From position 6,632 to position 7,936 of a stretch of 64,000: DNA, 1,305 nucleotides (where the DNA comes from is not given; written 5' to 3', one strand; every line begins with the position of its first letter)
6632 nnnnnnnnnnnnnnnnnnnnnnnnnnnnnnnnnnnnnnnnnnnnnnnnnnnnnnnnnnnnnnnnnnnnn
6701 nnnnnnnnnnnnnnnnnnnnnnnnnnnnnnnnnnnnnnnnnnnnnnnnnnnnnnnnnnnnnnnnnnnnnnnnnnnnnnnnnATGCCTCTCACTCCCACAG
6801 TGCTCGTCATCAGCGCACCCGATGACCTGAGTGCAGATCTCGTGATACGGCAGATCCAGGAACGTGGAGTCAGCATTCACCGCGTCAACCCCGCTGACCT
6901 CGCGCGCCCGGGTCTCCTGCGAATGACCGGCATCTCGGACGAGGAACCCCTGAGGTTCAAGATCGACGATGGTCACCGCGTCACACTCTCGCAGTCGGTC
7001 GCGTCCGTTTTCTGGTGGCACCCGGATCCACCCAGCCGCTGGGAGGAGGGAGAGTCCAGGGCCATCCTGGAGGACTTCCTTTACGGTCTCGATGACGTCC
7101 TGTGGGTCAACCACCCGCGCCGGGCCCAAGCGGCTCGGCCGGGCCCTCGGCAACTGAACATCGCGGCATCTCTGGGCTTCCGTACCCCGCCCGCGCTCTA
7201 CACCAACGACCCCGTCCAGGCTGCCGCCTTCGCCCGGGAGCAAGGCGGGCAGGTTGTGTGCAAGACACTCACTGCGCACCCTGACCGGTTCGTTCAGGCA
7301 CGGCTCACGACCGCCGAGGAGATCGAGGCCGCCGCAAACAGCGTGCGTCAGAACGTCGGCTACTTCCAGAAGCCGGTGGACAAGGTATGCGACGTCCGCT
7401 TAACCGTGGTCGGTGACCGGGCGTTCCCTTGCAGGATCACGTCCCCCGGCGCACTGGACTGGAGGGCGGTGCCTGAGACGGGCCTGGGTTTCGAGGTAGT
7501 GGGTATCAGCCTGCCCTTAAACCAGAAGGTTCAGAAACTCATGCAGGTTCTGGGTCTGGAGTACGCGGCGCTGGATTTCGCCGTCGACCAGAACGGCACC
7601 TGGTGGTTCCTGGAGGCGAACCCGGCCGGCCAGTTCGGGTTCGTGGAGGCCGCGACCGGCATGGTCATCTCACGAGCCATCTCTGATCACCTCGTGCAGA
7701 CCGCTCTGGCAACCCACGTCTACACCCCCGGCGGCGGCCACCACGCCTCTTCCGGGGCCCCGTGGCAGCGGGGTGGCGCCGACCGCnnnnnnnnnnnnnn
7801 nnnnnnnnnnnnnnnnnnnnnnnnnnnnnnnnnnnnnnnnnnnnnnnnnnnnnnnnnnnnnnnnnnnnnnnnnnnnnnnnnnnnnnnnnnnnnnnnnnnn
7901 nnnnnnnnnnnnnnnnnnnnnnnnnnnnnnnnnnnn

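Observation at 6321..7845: Phage-borne graspetide (ATP-grasp RiPP) cassette: tandem-core precursor plus MvdD-like ligase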

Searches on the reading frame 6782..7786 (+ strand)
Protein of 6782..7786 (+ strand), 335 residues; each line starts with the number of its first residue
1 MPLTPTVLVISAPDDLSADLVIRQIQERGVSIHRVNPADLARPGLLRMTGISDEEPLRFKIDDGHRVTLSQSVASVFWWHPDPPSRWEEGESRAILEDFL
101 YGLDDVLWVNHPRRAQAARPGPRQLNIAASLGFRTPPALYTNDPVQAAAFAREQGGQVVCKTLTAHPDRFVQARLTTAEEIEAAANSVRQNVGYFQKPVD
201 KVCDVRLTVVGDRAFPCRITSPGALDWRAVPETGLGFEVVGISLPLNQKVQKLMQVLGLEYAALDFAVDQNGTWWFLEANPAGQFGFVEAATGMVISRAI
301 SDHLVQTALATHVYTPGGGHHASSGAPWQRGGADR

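Call 3: search_protein_families(library=pfam, proteins=[window:6782-7786:+], max_evalue=1)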
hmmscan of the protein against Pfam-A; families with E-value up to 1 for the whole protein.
window:6782-7786:+ (335 aa): 6 families
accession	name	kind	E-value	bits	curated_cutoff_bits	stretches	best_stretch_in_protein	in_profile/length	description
PF14398.11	ATPgrasp_YheCD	-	0.0074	16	26.8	1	263-283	207-227/255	YheC/D like ATP-grasp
PF13549.11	ATP-grasp_5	-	0.013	15.3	27.6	1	125-193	16-89/221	ATP-grasp domain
PF21068.3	ATPgraspMvdD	-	0.1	13.1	27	0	6-76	1-70/121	MvdD pre-ATP grasp domain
PF18299.6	R2K_2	-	0.2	12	26.2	1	259-285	108-134/147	ATP-grasp domain, R2K clade family 2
PF08443.16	RimK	-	0.25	11.3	21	1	201-300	86-184/188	RimK-like ATP-grasp domain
PF14397.11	ATPgrasp_ST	-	0.26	10.9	31.4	1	252-297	224-270/278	Sugar-transfer associated ATP-grasp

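Call 4: search_protein_families(library=ncbifam, proteins=[window:6782-7786:+], max_evalue=1)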
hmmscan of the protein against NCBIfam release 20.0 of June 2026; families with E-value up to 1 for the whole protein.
window:6782-7786:+ (335 aa): 6 families
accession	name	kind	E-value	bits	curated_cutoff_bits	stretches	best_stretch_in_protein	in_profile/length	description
TIGR04187.1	GRASP_SAV_5884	subfamily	5.1e-72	242.7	350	1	6-304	1-311/312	ATP-grasp ribosomal peptide maturase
TIGR04185.1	ATPgraspMvdC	equivalog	1.1e-34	120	425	1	9-305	3-317/318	MvdC family ATP-grasp ribosomal peptide maturase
TIGR04184.1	ATPgraspMvdD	equivalog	5.2e-25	88.3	475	1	91-305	95-320/321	MvdD family ATP-grasp ribosomal peptide maturase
TIGR00768.1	rimK_fam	subfamily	4.3e-12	46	143.4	1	128-303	95-275/276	RimK family alpha-L-glutamate ligase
TIGR04192.1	GRASP_w_spasm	equivalog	2.5e-11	43.5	230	1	174-304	182-318/318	grasp-with-spasm system ATP-grasp peptide maturase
TIGR02144.1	LysX_arch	equivalog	8.7e-07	28.3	275.6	1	135-307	102-278/281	lysine biosynthesis protein LysX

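Call 6: search_dna_similar(query=window:6782-7786:+, collection=phages, mode=protein, max_rows=40)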
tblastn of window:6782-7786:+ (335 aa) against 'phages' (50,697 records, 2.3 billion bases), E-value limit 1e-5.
Records with a match: 2; places in all: 2; records where one place covers at least 80% of the query: 2.
Best place of each record, by identity: <60% 2.
By first word of the organism name: Bacteriophage 1; Leptospira 1.
By host as written in the record: - 1; frog 1.
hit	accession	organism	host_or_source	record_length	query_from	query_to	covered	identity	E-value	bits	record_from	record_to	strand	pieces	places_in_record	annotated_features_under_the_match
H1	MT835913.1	Bacteriophage sp.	human fecal samples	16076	7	305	89%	28.0%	2e-22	103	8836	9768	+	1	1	record has no annotation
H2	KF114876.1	Leptospira phage vB_LalZ_80412-LE1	frog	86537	7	305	89%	25.3%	7e-22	102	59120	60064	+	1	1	RimK-like ATP-grasp domain protein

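Call 10: find_homologous_proteins(query=window:6782-7786:+)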
Query window:6782-7786:+ (335 aa): 88 proteins with E <= 0.001 among 4459 candidates.
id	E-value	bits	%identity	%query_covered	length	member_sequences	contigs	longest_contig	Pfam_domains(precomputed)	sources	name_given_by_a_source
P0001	5.0e-226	767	100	100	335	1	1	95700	-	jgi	jgi:hypothetical protein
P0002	1.8e-185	634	83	99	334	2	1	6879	-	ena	-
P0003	3.5e-185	633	84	99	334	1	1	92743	-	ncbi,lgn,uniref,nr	ncbi:hypothetical protein [Streptomyces africanus]|uniref:hypothetical protein n=1 Tax=Streptomyces 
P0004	2.2e-179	614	79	99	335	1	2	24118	-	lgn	-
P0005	1.1e-178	612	80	99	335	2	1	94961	-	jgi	jgi:hypothetical protein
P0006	3.6e-174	597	79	99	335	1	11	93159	-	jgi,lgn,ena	jgi:hypothetical protein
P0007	7.5e-174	596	79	98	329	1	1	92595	-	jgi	jgi:hypothetical protein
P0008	4.2e-171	587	77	99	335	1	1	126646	-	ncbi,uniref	ncbi:hypothetical protein ACTWJ9_33460 (plasmid) [Streptomyces sp. GDS52]|uniref:hypothetical protei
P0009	1.1e-168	579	77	98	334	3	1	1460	-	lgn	-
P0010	7.2e-167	573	76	99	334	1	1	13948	-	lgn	-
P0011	1.4e-165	569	76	99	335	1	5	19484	-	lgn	-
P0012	4.1e-161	554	73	99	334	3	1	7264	-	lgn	-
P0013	2.8e-159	548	72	97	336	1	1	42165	-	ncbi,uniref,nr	ncbi:hypothetical protein JL475_30025 [Streptomyces sp. M2CJ-2]|uniref:hypothetical protein n=1 Tax=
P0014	6.8e-159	547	72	99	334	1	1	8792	-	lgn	-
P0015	4.2e-158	544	71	99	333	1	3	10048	-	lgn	-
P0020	4.8e-146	505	65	97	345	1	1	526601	-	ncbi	-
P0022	4.4e-143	495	64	100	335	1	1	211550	-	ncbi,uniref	ncbi:hypothetical protein ABZ725_41910 [Streptomyces sp. NPDC006872]|uniref:hypothetical protein n=1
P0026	3.1e-135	469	62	99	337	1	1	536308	-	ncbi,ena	-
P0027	2.6e-133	463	64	92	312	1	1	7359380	-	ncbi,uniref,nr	ncbi:hypothetical protein [Streptomyces sp. Tu6071]|uniref:hypothetical protein n=1 Tax=Streptomyces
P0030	5.9e-60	221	44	90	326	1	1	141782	PF21068.4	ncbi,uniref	ncbi:MvdC/MvdD family ATP grasp protein [Streptomyces sp. NPDC059568]|uniref:MvdC/MvdD family ATP gr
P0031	1.4e-45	174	37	89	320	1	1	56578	PF21068.4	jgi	jgi:ATP-grasp ribosomal peptide maturase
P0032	2.9e-43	167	38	89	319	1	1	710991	PF21068.4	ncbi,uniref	ncbi:MvdC/MvdD family ATP grasp protein [Streptomyces sp. DT224]|uniref:MvdC/MvdD family ATP grasp p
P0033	3.6e-43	166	37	89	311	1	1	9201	PF21068.4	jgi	jgi:glutathione synthase/RimK-type ligase-like ATP-grasp enzyme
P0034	5.8e-43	166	38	90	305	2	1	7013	PF21068.4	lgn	-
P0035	1.8e-41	161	38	89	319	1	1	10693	PF21068.4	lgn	-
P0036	2.8e-41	160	35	90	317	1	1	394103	PF21068.4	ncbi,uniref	ncbi:MvdC/MvdD family ATP grasp protein [Streptomyces sp. NPDC059783]|uniref:MvdC/MvdD family ATP gr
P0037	5.4e-41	159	35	93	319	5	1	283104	PF21068.4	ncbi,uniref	ncbi:MvdC/MvdD family ATP grasp protein [Streptomyces sp. NPDC057908]|uniref:MvdC/MvdD family ATP gr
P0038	9.9e-40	155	35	90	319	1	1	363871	PF21068.4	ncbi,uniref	ncbi:MvdC/MvdD family ATP grasp protein [Streptomyces sp. NPDC059396]|uniref:MvdC/MvdD family ATP gr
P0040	2.0e-39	154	35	85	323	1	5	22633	PF21068.4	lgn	-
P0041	6.5e-39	152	36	89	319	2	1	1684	PF21068.4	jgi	jgi:ATP-grasp ribosomal peptide maturase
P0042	3.8e-38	150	34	93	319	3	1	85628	PF21068.4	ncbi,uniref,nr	ncbi:alpha-L-glutamate ligase [Streptomyces sp. NBC_01221]|uniref:MvdC/MvdD family ATP grasp protein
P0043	3.9e-37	146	35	90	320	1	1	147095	PF21068.4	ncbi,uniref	ncbi:MvdC/MvdD family ATP grasp protein [Streptomyces brevispora]|uniref:MvdC/MvdD family ATP grasp 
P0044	4.0e-37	146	37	90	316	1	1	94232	PF21068.4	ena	-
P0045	7.8e-37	145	35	93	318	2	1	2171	PF21068.4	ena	-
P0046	2.5e-35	140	34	90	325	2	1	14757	PF21068.4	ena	-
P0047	5.2e-35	139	33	90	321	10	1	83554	PF21068.4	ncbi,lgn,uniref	ncbi:ATP-grasp ribosomal peptide maturase [Streptomyces sp. NPDC018352]|uniref:ATP-grasp ribosomal p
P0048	1.3e-33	135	32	89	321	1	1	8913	PF21068.4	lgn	-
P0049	1.9e-33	134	33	89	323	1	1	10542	PF21068.4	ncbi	ncbi:ATP-grasp ribosomal peptide maturase [Streptomyces sp. NPDC055078]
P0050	5.4e-33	133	34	90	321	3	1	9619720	PF21068.4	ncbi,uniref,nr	ncbi:ATP-grasp ribosomal peptide maturase [Streptomyces sp. NA02950]|uniref:ATP-grasp ribosomal pept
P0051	5.4e-33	133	33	91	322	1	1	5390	PF21068.4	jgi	jgi:ATP-grasp ribosomal peptide maturase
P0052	5.8e-33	133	34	90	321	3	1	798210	PF21068.4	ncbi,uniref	ncbi:ATP-grasp ribosomal peptide maturase [Streptomyces sp. NPDC014646]|uniref:ATP-grasp ribosomal p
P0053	7.0e-33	132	33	90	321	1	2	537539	PF21068.4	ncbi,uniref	ncbi:ATP-grasp ribosomal peptide maturase [Streptomyces sp. NPDC059928]|uniref:ATP-grasp ribosomal p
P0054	1.0e-32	132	33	90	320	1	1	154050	PF21068.4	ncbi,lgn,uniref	ncbi:ATP-grasp ribosomal peptide maturase [Streptomyces sp. NPDC093111]|uniref:ATP-grasp ribosomal p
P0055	1.9e-32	131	33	90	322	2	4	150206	PF21068.4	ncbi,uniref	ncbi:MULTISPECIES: ATP-grasp ribosomal peptide maturase [unclassified Streptomyces]|uniref:ATP-grasp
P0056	3.0e-32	130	34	87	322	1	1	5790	PF21068.4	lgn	-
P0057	9.4e-32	129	33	90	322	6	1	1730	PF21068.4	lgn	-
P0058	2.0e-31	128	33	90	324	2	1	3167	PF21068.4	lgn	-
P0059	5.7e-31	126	32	90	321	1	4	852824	PF21068.4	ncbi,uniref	ncbi:ATP-grasp ribosomal peptide maturase [Streptomyces sp. NPDC018693]|uniref:ATP-grasp ribosomal p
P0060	9.1e-31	126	34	91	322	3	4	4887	PF21068.4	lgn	-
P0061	1.3e-30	125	33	89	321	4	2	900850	PF21068.4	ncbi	ncbi:ATP-grasp ribosomal peptide maturase [Streptomyces nodosus]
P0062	1.8e-30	125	33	89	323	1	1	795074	PF21068.4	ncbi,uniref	ncbi:ATP-grasp ribosomal peptide maturase [Streptomyces sp. NPDC020965]|uniref:ATP-grasp ribosomal p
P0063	2.0e-30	124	32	89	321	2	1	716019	PF21068.4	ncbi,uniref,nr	ncbi:ATP-grasp ribosomal peptide maturase [Streptomyces sp. TRM68416]|uniref:ATP-grasp ribosomal pep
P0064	2.1e-30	124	33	90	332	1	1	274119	PF21068.4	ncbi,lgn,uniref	ncbi:MvdC/MvdD family ATP grasp protein [Streptomyces sp. 2RAF24]|uniref:MvdC/MvdD family ATP grasp 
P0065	2.8e-30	124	31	90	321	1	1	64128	PF21068.4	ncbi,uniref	ncbi:ATP-grasp ribosomal peptide maturase [Streptomyces sp. NPDC048416]|uniref:ATP-grasp ribosomal p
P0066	3.9e-30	123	32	90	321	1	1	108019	PF14243.12,PF21068.4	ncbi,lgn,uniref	ncbi:ATP-grasp ribosomal peptide maturase [Streptomyces laurentii]|uniref:ATP-grasp ribosomal peptid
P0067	4.4e-30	123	31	89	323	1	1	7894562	PF21068.4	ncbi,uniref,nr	ncbi:ATP-grasp ribosomal peptide maturase [Streptomyces sp. NA04227]|uniref:ATP-grasp ribosomal pept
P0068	4.5e-30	123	34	89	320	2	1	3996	PF21068.4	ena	-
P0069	1.1e-29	122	34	90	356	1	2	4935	PF21068.4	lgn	-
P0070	2.3e-29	121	31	90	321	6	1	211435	PF21068.4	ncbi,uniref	ncbi:ATP-grasp ribosomal peptide maturase [Streptomyces sp. NPDC087437]|uniref:ATP-grasp ribosomal p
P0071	5.9e-29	120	33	89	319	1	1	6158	PF21068.4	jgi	jgi:ATP-grasp ribosomal peptide maturase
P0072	1.8e-28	118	31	89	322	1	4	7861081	PF21068.4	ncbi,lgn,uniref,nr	ncbi:ATP-grasp ribosomal peptide maturase [Streptomyces sp. NBC_01267]|uniref:ATP-grasp ribosomal pe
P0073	1.9e-28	118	31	89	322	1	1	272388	PF21068.4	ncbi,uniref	ncbi:ATP-grasp ribosomal peptide maturase [Streptomyces scopuliridis]|uniref:ATP-grasp ribosomal pep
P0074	3.7e-28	117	33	91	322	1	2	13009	PF21068.4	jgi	jgi:ATP-grasp ribosomal peptide maturase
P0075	1.5e-27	115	31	90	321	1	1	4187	PF21068.4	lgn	-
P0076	2.7e-27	114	32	90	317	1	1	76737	PF21068.4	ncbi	ncbi:ATP-grasp ribosomal peptide maturase [Actinosynnema sp. NPDC004786]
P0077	7.2e-27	113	34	84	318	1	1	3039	PF21068.4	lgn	-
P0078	4.5e-25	107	31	84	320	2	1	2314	PF21068.4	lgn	-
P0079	1.1e-24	106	30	95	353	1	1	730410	PF21068.4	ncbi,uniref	ncbi:MvdC/MvdD family ATP grasp protein [Streptomyces chrestomyceticus]|uniref:MvdC/MvdD family ATP 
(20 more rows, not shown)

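Call 12: find_encoding_contigs(protein=P0003, flank=10000, max_places=3)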
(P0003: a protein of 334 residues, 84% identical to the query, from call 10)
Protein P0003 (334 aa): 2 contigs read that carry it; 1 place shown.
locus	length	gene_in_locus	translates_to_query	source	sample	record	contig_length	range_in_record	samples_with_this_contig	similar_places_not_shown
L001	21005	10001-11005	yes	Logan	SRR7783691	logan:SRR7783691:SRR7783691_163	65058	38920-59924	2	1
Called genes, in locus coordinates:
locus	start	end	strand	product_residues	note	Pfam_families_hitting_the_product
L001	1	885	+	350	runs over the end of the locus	PF06737:Transglycosylas, PF00877:NLPC_P60, PF01476:LysM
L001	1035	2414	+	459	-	PF03237:Terminase_6N, PF17289:Terminase_6C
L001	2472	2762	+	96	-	-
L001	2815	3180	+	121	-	-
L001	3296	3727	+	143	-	PF07098:DUF1360 (weak)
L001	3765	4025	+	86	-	-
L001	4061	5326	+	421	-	PF00929:RNase_T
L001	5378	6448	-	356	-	PF00589:Phage_integrase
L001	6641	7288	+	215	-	-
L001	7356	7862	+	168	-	-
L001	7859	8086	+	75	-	-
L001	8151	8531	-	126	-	-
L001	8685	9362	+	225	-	PF00392:GntR, PF07702:UTRA (weak)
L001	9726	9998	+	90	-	-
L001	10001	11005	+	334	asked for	-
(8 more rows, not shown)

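Call 13: find_encoding_contigs(protein=P0008, flank=10000, max_places=3)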
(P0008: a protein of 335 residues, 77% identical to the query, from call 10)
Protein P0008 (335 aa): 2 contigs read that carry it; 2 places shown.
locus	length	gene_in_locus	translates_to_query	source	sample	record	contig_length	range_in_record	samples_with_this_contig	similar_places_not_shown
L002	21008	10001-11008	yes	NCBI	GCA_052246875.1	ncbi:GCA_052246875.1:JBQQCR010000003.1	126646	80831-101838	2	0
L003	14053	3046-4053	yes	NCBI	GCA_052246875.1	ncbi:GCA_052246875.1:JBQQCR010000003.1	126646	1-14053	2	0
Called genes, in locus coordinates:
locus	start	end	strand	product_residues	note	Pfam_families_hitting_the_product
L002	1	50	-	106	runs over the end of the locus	-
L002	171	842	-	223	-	-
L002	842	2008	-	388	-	PF13479:AAA_24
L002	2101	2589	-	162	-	-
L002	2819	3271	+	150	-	PF13280:WYL (faint)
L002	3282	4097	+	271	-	-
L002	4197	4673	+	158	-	-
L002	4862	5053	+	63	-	-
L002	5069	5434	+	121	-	-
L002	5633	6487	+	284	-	-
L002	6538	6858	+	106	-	-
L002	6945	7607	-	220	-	-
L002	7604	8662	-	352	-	PF00589:Phage_integrase (weak)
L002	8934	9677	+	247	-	-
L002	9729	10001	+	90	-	-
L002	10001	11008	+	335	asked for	-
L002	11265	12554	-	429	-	-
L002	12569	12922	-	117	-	PF23778:Phage_holin_2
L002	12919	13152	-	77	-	PF24596:DUF7620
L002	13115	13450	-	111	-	-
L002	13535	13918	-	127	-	-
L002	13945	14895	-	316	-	PF01510:Amidase_2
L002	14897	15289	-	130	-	-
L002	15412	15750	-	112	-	-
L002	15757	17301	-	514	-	-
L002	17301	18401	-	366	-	-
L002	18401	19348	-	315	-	-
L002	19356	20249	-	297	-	PF22768:SPP1_Dit (weak)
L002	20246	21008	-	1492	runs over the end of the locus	-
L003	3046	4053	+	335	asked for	-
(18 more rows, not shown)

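Call 16: find_encoding_contigs(protein=P0027, flank=10000, max_places=2)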
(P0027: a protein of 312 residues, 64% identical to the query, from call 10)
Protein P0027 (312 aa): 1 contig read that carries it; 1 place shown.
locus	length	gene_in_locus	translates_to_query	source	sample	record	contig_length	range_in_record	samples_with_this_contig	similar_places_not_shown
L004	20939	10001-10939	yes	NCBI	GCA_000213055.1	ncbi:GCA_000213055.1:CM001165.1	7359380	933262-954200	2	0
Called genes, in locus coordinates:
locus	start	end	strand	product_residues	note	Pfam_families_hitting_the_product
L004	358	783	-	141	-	PF23359:Lsr2_DNA-bd (faint)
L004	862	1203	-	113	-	PF11774:Lsr2, PF23359:Lsr2_DNA-bd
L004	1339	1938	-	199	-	-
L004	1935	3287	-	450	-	PF13148:DUF3987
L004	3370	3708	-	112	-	-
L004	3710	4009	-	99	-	-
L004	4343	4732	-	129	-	-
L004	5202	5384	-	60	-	-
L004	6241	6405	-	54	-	-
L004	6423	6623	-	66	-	-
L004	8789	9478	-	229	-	-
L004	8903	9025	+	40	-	-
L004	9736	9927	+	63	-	-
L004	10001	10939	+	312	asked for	-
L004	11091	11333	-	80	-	-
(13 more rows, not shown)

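Call 17: find_encoding_contigs(protein=P0022, flank=10000, max_places=2)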
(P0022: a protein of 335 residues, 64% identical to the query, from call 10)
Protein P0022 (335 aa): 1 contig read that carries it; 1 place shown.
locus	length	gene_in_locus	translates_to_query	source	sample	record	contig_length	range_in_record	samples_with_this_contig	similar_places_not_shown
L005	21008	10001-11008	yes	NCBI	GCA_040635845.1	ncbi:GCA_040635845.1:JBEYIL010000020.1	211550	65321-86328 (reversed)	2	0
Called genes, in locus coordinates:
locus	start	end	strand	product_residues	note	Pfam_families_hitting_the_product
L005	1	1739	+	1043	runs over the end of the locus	PF10145:PhageMin_Tail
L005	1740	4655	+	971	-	-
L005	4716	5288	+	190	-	-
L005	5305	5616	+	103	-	-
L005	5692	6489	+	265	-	PF05257:CHAP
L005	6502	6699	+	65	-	-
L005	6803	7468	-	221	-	-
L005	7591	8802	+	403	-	PF01381:HTH_3 (weak), PF13560:HTH_31, PF13428:TPR_14 (faint), PF13424:TPR_12 (faint), PF14559:TPR_19 (faint)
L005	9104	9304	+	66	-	-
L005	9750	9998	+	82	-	-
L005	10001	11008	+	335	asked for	-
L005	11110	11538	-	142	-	-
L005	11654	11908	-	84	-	-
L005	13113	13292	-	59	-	-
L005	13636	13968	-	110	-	PF11774:Lsr2, PF23359:Lsr2_DNA-bd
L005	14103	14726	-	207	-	PF10935:DUF2637, PF23359:Lsr2_DNA-bd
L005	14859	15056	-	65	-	-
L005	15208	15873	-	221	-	-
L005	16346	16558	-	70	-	-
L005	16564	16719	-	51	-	-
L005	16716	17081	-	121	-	PF10686:YAcAr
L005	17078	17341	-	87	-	-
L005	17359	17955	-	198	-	-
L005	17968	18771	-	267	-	-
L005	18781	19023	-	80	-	-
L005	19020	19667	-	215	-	PF13362:Toprim_3, PF13155:Toprim_2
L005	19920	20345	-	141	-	PF05866:RusA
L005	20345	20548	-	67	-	-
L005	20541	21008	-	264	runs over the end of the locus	PF03796:DnaB_C, PF13481:AAA_25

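Call 18: find_related_loci(query=window:6782-7786:+, collection=viral_contigs, flank=6000)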
Query window:6782-7786:+ (335 aa) in viral_contigs; peptide patterns used: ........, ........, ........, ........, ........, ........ (x = any residue, [..] = any of these).
19 stretches matched a pattern; 4 encode a relative of the query (tblastn E <= 1e-3); 4 distinct loci.
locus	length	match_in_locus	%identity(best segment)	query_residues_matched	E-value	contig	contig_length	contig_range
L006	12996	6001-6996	84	1-332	0e+0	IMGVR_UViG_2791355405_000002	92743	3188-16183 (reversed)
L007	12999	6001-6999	80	1-333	0e+0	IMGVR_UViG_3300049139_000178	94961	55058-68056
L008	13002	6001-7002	79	1-334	4e-179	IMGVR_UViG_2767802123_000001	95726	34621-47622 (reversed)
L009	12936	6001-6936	35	7-307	1e-43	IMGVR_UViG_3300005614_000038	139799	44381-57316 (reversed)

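Call 19: find_related_loci(query=window:6782-7786:+, collection=genome_contigs, flank=6000)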
Query window:6782-7786:+ (335 aa) in genome_contigs; peptide patterns used: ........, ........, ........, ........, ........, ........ (x = any residue, [..] = any of these).
74 stretches matched a pattern; 10 encode a relative of the query (tblastn E <= 1e-3); 10 distinct loci.
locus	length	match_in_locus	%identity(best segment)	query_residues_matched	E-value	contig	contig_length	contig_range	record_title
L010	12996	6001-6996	84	1-332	0e+0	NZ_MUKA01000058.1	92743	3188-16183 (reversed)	Streptomyces africanus strain NRRL B-24243 NRRL_B-24243_contig_59, whole genome shotgun sequence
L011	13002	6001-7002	79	1-334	8e-179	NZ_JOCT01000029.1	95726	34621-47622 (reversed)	Streptomyces sp. NRRL S-455 contig29.1, whole genome shotgun sequence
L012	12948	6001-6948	33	6-308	3e-34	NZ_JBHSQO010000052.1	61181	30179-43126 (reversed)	Saccharothrix lopnurensis strain CGMCC 4.7246 spades_K_21_77_52, whole genome shotgun sequence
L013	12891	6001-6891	32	4-289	3e-34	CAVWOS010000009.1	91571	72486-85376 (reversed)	MAG: uncultured Actinomycetota bacterium isolate MFD00822.bin.1.183 genome assembly, contig: contig_37835, whole genome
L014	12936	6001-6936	32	6-304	3e-33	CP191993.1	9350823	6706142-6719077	Actinosynnema sp. CA-299493 chromosome, complete genome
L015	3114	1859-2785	31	7-305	3e-32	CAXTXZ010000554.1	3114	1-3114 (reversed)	MAG TPA_asm: uncultured Rhodopila sp. isolate public_SRR14722086_metawrap_bin.1 genome assembly, contig: public_SRR14722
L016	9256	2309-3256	31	6-308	2e-31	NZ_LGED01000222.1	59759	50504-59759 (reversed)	Saccharothrix sp. NRRL B-16348 P442contig50.1, whole genome shotgun sequence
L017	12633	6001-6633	31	105-306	5e-28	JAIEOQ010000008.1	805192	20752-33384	MAG: Candidatus Obscuribacterales bacterium isolate co.spades.DASTOOL.1kb_121 c_000000445342, whole genome shotgun seque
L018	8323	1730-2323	34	109-305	7e-24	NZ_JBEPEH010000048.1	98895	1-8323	Dactylosporangium sp. NPDC000244 NPDC000244_8_A9.ctg-0048, whole genome shotgun sequence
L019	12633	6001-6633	33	126-322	7e-23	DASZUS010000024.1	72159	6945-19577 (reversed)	MAG TPA_asm: Mycobacteriales bacterium isolate SMAG_U6111 k141_232625, whole genome shotgun sequence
